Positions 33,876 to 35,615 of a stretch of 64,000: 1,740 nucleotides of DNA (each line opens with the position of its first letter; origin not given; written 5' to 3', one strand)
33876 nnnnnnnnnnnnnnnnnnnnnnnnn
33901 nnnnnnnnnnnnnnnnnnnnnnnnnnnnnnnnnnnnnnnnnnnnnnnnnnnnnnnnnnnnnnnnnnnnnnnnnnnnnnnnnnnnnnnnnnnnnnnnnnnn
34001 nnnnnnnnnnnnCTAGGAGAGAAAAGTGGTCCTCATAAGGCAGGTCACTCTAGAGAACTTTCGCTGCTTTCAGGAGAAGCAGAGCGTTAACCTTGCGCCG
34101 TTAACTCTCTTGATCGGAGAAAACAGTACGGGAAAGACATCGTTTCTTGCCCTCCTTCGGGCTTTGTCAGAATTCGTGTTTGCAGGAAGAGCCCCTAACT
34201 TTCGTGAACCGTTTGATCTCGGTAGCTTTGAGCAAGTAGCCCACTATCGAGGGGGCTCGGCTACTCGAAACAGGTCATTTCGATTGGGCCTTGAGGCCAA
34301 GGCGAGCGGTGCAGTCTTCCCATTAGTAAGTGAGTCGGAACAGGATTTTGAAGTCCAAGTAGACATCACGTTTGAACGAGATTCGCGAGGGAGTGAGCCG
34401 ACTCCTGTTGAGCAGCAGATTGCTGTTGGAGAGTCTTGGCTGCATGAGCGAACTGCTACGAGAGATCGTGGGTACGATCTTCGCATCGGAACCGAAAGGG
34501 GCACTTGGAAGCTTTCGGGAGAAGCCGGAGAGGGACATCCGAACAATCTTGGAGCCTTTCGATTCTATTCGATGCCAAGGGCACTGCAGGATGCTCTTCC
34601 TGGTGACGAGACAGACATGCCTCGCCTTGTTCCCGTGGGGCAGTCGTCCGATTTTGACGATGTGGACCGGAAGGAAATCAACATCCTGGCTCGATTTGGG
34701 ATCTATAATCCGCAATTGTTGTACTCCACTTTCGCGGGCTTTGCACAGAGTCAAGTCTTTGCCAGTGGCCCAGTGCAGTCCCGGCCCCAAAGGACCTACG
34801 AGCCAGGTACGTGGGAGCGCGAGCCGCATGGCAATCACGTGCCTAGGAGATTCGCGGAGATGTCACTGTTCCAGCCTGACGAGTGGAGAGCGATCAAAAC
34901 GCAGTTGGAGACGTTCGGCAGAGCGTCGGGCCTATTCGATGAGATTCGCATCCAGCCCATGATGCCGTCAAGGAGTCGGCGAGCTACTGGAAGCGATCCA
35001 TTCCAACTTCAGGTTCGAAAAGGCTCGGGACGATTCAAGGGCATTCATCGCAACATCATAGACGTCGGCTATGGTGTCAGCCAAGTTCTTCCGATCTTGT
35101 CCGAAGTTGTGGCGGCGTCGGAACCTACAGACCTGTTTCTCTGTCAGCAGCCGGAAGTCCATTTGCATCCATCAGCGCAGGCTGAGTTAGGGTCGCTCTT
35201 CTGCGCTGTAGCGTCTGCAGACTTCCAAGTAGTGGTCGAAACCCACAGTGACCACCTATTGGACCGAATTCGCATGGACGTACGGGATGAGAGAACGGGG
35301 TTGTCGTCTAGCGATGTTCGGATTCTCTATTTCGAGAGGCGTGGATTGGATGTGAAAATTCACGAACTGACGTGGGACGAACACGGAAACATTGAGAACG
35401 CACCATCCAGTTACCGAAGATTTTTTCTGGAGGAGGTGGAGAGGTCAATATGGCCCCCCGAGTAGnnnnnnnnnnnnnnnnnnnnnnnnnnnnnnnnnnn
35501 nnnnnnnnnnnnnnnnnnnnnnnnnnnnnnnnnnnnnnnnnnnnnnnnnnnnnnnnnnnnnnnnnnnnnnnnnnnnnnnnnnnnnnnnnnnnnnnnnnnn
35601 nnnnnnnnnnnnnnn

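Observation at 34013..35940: Low-GC two-gene island after ilvD: AAA_15/ABC-type ATPase translationally coupled to a stand-alone PIN nuclease (candidate undescribed defence system)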

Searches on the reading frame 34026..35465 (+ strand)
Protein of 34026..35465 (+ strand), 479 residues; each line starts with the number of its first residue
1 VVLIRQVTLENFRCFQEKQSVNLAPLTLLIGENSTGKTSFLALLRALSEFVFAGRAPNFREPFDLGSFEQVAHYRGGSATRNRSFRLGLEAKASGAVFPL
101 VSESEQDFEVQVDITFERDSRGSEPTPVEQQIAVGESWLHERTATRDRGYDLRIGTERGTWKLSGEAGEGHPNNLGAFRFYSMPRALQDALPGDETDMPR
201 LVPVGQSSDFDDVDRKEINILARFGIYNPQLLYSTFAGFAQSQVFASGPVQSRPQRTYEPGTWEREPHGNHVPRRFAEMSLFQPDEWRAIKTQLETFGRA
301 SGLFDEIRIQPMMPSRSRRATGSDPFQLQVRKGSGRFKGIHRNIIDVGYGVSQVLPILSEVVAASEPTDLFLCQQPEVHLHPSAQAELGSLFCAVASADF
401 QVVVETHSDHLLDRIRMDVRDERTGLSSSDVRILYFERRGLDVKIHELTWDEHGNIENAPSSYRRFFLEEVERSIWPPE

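Call 3: search_protein_families(library=pfam, proteins=[window:34026-35465:+], max_evalue=1)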
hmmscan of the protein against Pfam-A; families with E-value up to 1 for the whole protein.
window:34026-35465:+ (479 aa): 8 families
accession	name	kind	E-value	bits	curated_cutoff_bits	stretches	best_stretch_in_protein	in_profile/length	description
PF13175.12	AAA_15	-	3.2e-23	83.4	32.1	2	4-48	3-47/374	AAA ATPase domain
PF13304.12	AAA_21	-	6.5e-17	63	27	2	343-413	234-304/304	AAA domain, putative AbiEii toxin, Type IV TA system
PF13476.12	AAA_23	-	1.2e-07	33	27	1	7-121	2-84/201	AAA domain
PF11398.14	DUF2813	-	0.00029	20.7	21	1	4-48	3-43/372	Protein of unknown function (DUF2813)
PF02463.25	SMC_N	-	0.0019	18.1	40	1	4-42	2-42/220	RecF/RecN/SMC N terminal domain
PF12476.13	DUF3696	-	0.0032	18.1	22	1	427-461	2-39/52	Protein of unknown function (DUF3696)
PF13555.12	AAA_29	-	0.035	14.3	27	1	5-44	2-43/61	P-loop containing region of AAA domain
PF13191.12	AAA_16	-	0.17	12.8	32.6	1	20-59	21-63/167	AAA ATPase domain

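Call 4: search_protein_families(library=padloc, proteins=[window:34026-35465:+], max_evalue=1)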
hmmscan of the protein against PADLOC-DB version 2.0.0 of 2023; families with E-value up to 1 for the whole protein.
window:34026-35465:+ (479 aa): 131 families (the best 25 are shown)
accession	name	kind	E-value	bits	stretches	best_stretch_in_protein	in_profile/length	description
PDLC03878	NsnB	-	3.2e-48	163.3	2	318-461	191-329/345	-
PDLC04707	PDC-M55A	-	9.2e-34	115.1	2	338-463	270-398/421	-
PDLC04148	HEC-03B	-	3.3e-29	100.2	2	339-463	311-433/458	-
PDLC02979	AriA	-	4.5e-25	87.2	2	4-48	3-47/373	-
PDLC02980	AriA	-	6.2e-16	57.2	2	343-413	234-304/304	-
PDLC02358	Old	-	8.6e-16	55.8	2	363-414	280-331/578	Old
PDLC04178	HEC-01A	-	2.3e-15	54.5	2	2-95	7-93/399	-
PDLC00094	GajA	-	2.2e-13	47.5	2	3-65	2-62/569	AAA ATPase domain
PDLC04177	HEC-01A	-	3.3e-13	47.4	2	361-416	290-344/393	-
PDLC04175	HEC-01A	-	3.6e-13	47.3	2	4-115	6-110/363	-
PDLC04180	HEC-01A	-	7.8e-13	46.3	2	4-54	3-52/382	-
PDLC00067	GajA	-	8e-13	45.7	2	2-45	3-45/604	AAA ATPase domain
PDLC00091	GajA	-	1e-12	45.7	2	4-47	3-47/627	AAA ATPase domain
PDLC00096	GajA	-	5.4e-12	43.2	2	357-418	277-343/630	AAA ATPase domain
PDLC04176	HEC-01A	-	1.3e-11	42.5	2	350-413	259-322/371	-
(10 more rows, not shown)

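Call 5: search_protein_families(library=ncbifam, proteins=[window:34026-35465:+], max_evalue=1)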
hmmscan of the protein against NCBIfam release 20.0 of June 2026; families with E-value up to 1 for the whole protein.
window:34026-35465:+ (479 aa): 8 families
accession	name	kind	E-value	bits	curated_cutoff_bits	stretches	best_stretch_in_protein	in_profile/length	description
NF047739.1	antiphage_MADS3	equivalog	7.1e-09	35.3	420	1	3-74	1-77/427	methylation-associated defense system AAA family ATPase MAD3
NF041760.1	PtuA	equivalog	1.5e-06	27.5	500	1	3-48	51-97/524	retron Ec78 anti-phage system effector ATPase PtuA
TIGR00611.2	recf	equivalog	1.3e-05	24.5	172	1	4-41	1-38/339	DNA replication/repair protein RecF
NF053563.1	Rkd4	equivalog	0.00014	20.2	860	1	3-41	2-40/747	arcadin-4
TIGR03185.1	DNA_S_dndD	equivalog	0.00023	19.8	245.85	1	3-44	2-48/650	DNA sulfur modification protein DndD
NF038234.1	retron_eff_Eco8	equivalog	0.0017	17.1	250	1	4-44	3-43/679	retron Eco8 family effector endonuclease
TIGR02673.1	FtsE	equivalog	0.13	12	264.85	0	369-417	157-205/214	cell division ATP-binding protein FtsE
NF003034.1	PRK03918.1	equivalog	0.18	9.7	700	1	3-42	2-42/878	DNA double-strand break repair ATPase Rad50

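Call 60: find_homologous_proteins(query=window:34026-35462:+, max_evalue=1e-20)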
Query window:34026-35462:+ (479 aa): 6166 proteins with E <= 1e-20 among 8000 candidates; the best 120 are listed.
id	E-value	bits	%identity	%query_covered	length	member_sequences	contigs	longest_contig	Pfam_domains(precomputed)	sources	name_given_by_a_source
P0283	0.0e+0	1092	100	100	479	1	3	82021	PF13175.13,PF13476.13,PF13304.13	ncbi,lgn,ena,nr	ncbi:MAG: AAA family ATPase [Chloroflexi bacterium]|nr:AAA family ATPase [Chloroflexota bacterium] M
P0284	4.4e-168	578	55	100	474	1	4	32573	PF13175.13,PF13476.13,PF13304.13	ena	-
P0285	2.1e-167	576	54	100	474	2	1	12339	PF13175.13,PF13476.13,PF13304.13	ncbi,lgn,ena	-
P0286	1.2e-163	563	54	100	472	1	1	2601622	PF13175.13,PF13476.13,PF13304.13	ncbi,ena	-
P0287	2.2e-161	556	54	100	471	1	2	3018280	PF13175.13,PF13476.13,PF13304.13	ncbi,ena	-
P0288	5.1e-161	555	53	99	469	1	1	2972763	PF13175.13,PF13476.13,PF13304.13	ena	-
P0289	3.7e-159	548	54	99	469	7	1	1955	PF13175.13,PF13476.13,PF13304.13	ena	-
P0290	2.7e-157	542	54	98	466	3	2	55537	PF13175.13,PF13476.13,PF13304.13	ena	-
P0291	1.4e-156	540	54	99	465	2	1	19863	PF13175.13,PF13476.13,PF13304.13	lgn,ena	-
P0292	2.6e-156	539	54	99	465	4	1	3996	PF13175.13,PF13476.13,PF13304.13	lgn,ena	-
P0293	7.1e-155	534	51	100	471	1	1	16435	PF13175.13,PF13476.13,PF13304.13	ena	-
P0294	1.7e-154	533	53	100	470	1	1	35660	PF13175.13,PF13476.13,PF13304.13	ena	-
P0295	1.9e-150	520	53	99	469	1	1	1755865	PF13175.13,PF13476.13,PF13304.13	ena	-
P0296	2.6e-150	519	51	100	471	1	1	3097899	PF13175.13,PF13476.13,PF13304.13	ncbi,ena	-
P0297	6.5e-146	505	51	99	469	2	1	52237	PF13175.13,PF13476.13,PF13304.13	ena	-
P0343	4.2e-116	407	44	99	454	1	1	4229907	PF12476.14,PF13175.13,PF13476.13,PF13304.13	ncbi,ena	-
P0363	5.6e-115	403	47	98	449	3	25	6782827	PF13175.13,PF13476.13,PF13304.13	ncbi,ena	-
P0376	1.8e-114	401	45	98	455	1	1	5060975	PF13175.13,PF13476.13,PF13304.13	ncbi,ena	-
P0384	2.4e-114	401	44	98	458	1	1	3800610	PF13175.13,PF13476.13,PF13304.13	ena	-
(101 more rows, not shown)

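Call 64: search_protein_families(library=pfam, alignment_id=A4, max_evalue=0.01)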
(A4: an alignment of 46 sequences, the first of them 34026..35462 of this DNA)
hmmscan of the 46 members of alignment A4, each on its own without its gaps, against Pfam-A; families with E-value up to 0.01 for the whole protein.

A. member 1, window:34026-35462:+ (479 aa): 6 families
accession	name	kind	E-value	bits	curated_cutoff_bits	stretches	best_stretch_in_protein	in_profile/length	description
PF13175.12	AAA_15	-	3.2e-23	83.4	32.1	2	4-48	3-47/374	AAA ATPase domain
PF13304.12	AAA_21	-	6.5e-17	63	27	2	343-413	234-304/304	AAA domain, putative AbiEii toxin, Type IV TA system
PF13476.12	AAA_23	-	1.2e-07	33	27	1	7-121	2-84/201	AAA domain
PF11398.14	DUF2813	-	0.00029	20.7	21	1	4-48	3-43/372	Protein of unknown function (DUF2813)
PF02463.25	SMC_N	-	0.0019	18.1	40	1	4-42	2-42/220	RecF/RecN/SMC N terminal domain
PF12476.13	DUF3696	-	0.0032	18.1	22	0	427-461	2-39/52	Protein of unknown function (DUF3696)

B. families by the number of members that match (of 46 scanned): 9 families
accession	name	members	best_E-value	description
PF13175.12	AAA_15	46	1e-26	AAA ATPase domain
PF13304.12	AAA_21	46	4.3e-23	AAA domain, putative AbiEii toxin, Type IV TA system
PF13476.12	AAA_23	46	7.8e-09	AAA domain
PF11398.14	DUF2813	37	1.1e-05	Protein of unknown function (DUF2813)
PF12476.13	DUF3696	35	7.2e-07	Protein of unknown function (DUF3696)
PF02463.25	SMC_N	35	5.2e-05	RecF/RecN/SMC N terminal domain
PF13555.12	AAA_29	16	0.001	P-loop containing region of AAA domain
PF00005.33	ABC_tran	1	0.0081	ABC transporter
PF13191.12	AAA_16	1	0.0099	AAA ATPase domain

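Call 65: search_solved_structures(query=A4, max_evalue=0.001)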
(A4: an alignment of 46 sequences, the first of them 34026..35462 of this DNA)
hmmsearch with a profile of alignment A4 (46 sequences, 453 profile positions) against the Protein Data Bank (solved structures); distinct sequences matched with E-value up to 0.001: 8.
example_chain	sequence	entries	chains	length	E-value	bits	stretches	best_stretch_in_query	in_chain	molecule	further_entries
6p74_A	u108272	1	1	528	1.1e-10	44.6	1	326-394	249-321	Putative ATP-dependent endonuclease of the OLD family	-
9nnb_C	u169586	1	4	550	0.00018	24.1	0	2-45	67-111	Retron I-A effector PtuA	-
9nnk_C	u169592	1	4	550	0.00018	24.1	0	2-45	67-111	Retreon I-A effector PtuA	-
8wy4_A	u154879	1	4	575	0.00036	23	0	2-49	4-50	Endonuclease GajA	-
8jq9_B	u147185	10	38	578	0.00036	23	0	2-49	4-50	Endonuclease GajA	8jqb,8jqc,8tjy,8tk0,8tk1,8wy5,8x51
8sm3_A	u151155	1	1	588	0.00039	22.9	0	2-49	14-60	Endonuclease GajA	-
8j4t_A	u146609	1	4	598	0.0004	22.9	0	2-49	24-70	Endonuclease GajA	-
8u7i_A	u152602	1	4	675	0.00052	22.5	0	2-49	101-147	Endonuclease GajA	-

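Call 66: find_encoding_contigs(protein=P0343, flank=4000, max_places=1)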
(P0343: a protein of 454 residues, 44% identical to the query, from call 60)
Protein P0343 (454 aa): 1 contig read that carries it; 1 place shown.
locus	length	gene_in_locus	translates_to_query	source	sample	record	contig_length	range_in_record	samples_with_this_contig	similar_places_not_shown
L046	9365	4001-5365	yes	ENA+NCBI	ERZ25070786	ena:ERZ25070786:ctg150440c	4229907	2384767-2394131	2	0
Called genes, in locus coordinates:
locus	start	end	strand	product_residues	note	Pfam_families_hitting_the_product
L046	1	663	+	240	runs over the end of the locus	PF01408:GFO_IDH_MocA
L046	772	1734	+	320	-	PF00248:Aldo_ket_red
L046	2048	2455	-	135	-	PF07883:Cupin_2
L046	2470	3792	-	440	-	PF00884:Sulfatase, PF01663:Phosphodiest (faint), PF16347:SGSH_C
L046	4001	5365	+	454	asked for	PF13175:AAA_15, PF13476:AAA_23 (weak), PF13304:AAA_21, PF13175:AAA_15, PF12476:DUF3696 (faint)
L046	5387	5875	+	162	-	PF01850:PIN (weak)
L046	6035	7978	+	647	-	-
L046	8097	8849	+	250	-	PF05721:PhyH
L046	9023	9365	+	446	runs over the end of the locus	PF02384:N6_Mtase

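Call 67: find_encoding_contigs(protein=P0363, flank=4000, max_places=2)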
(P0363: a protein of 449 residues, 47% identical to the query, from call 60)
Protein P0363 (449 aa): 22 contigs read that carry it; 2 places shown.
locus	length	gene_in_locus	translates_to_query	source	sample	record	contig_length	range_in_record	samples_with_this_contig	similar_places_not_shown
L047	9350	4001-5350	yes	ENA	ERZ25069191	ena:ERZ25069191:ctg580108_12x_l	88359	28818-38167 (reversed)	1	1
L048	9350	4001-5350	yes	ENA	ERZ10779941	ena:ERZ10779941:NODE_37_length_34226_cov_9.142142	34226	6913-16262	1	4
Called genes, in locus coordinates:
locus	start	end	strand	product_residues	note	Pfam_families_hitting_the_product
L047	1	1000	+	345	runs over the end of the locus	PF01208:URO-D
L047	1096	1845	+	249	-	PF02607:B12-binding_2, PF02310:B12-binding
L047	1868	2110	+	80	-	-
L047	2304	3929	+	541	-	PF00111:Fer2, PF17651:Raco_middle, PF14574:RACo_C_ter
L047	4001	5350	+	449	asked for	PF13175:AAA_15, PF13476:AAA_23 (weak), PF13304:AAA_21, PF13175:AAA_15 (weak)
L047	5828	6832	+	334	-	PF00389:2-Hacid_dh, PF02826:2-Hacid_dh_C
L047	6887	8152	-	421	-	PF04909:Amidohydro_2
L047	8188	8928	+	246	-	PF00406:ADK, PF13671:AAA_33 (weak), PF13207:AAA_17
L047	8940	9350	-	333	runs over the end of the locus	PF00389:2-Hacid_dh, PF02826:2-Hacid_dh_C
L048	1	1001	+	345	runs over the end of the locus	PF01208:URO-D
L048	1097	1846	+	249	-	PF02607:B12-binding_2, PF02310:B12-binding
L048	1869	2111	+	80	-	-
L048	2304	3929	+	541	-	PF00111:Fer2, PF17651:Raco_middle, PF14574:RACo_C_ter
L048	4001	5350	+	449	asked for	PF13175:AAA_15, PF13476:AAA_23 (weak), PF13304:AAA_21, PF13175:AAA_15 (weak)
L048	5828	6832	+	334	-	PF00389:2-Hacid_dh, PF02826:2-Hacid_dh_C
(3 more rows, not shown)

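Call 68: find_encoding_contigs(protein=P0376, flank=4000, max_places=1)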
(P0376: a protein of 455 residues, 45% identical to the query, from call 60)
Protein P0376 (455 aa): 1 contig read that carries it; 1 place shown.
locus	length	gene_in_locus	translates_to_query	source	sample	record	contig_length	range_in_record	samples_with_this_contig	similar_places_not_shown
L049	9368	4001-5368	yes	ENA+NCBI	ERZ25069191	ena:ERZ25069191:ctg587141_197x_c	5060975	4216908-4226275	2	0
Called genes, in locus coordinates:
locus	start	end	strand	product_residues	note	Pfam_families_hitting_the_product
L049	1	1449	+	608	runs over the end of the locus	PF01839:FG-GAP (faint), PF13517:FG-GAP_3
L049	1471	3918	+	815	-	PF07593:UnbV_ASPIC, PF00578:AhpC-TSA, PF13429:TPR_15 (faint), PF00515:TPR_1 (faint), PF07719:TPR_2 (faint), PF14559:TPR_19 (weak), PF23914:TPR_CcmH_CycH (weak), PF14559:TPR_19, +10 more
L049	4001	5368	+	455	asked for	PF13175:AAA_15, PF13476:AAA_23 (weak), PF13304:AAA_21, PF13175:AAA_15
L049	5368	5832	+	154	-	-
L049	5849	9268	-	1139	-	PF02811:PHP, PF07733:DNA_pol3_alpha, PF17657:DNA_pol3_finger, PF14579:HHH_6, PF01336:tRNA_anti-codon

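Call 69: find_encoding_contigs(protein=P0384, flank=4000, max_places=1)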
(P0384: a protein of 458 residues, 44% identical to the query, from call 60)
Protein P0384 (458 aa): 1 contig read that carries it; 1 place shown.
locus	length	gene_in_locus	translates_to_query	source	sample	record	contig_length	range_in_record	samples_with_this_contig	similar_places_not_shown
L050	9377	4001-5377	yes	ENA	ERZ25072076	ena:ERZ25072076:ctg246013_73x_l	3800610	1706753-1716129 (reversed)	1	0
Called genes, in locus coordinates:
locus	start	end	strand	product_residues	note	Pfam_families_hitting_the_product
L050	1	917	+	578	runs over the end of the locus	PF01935:DUF87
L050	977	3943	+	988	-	PF06634:DUF1156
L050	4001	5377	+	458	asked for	PF13175:AAA_15, PF13476:AAA_23 (weak), PF13304:AAA_21, PF13175:AAA_15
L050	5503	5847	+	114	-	-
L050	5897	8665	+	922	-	PF04465:DUF499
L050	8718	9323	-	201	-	PF05685:Uma2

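Call 72: predict_structure(alignment_id=A4)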
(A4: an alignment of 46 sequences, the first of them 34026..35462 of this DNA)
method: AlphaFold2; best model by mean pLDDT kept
length: 479 residues; sequences in the alignment: 46
mean_pLDDT: 85.6   pTM: 0.88
mean pLDDT of the five models: 85.6, 85.0, 80.9, 80.4, 79.1
residues with pLDDT >= 90: 252; 70-90: 167; 50-70: 47; < 50: 13
segments of 3 or more residues with pLDDT < 50: 231-240
pLDDT, mean of each block of 10 residues (from residue 1): 94 94 97 91 92 86 80 69 92 71 69 94 92 96 86 97 80 88 78 70 95 91 77 45 68 81 78 90 92 95 94 68 86 85 87 87 82 78 93 93 93 95 95 95 94 91 91 68
secondary structure, 60 per line:
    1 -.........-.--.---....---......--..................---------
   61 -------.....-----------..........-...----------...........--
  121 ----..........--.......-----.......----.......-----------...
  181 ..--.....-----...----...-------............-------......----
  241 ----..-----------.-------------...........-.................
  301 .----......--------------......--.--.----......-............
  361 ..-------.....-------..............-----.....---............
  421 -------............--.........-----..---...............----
elements in order: E2-10 E19-22 E26-31 H34-51 H68-71 E84-93 E108-118 E125-134 E137-143 E149-155 E160-166 H178-182 H185-189 E202-204 H212-223 H231-236 H272-282 H284-301 E306-311 E326-331 H344-347 H349-362 E370-374 H382-395 E401-405 H409-420 E431-439 E442-450 H461-475

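Call 75: search_protein_families(library=padloc, proteins=[L050:977-3943:+, L050:5897-8665:+, L046:6035-7978:+], max_evalue=0.00001)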
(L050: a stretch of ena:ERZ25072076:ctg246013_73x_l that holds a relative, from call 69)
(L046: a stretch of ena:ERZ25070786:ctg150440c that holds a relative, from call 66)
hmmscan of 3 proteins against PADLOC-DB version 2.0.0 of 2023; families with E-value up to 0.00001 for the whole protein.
L050:977-3943:+ (988 aa): 9 families
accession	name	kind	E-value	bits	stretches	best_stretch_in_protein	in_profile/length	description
PDLC00661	HmaB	-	2.8e-119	397.5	3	426-745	470-795/973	DNA-adenine methylase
PDLC00660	HmaB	-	2.8e-117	390.9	3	424-748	467-798/967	DNA-adenine methylase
PDLC02189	DUF1156_MTase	-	8e-45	151.4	2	341-684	386-684/944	-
PDLC03233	MTase_II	-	2.8e-43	146.5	2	400-685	355-650/731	Type II methyltransferase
PDLC03352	MTase_II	-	8.2e-37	124.5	3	436-558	464-596/1023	Type II methyltransferase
PDLC03314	MTase_II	-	1.5e-23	80.8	2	119-236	154-269/944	Type II methyltransferase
PDLC03319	MTase_II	-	1.7e-06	25.1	0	132-170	27-65/503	Type II methyltransferase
PDLC04134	mad2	-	7.3e-06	23.1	0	85-172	248-335/492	mads_2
PDLC03312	MTase_II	-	8.5e-06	21.7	0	498-633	496-615/1344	Type II methyltransferase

L050:5897-8665:+ (922 aa): 2 families
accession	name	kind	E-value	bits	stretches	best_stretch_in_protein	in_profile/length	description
PDLC00662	HmaC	-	5e-104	347.3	1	1-846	1-846/941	AAA+ ATPase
PDLC02192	DUF499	-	1.7e-18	63.9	1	43-516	32-484/1022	-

L046:6035-7978:+ (647 aa): 0 families
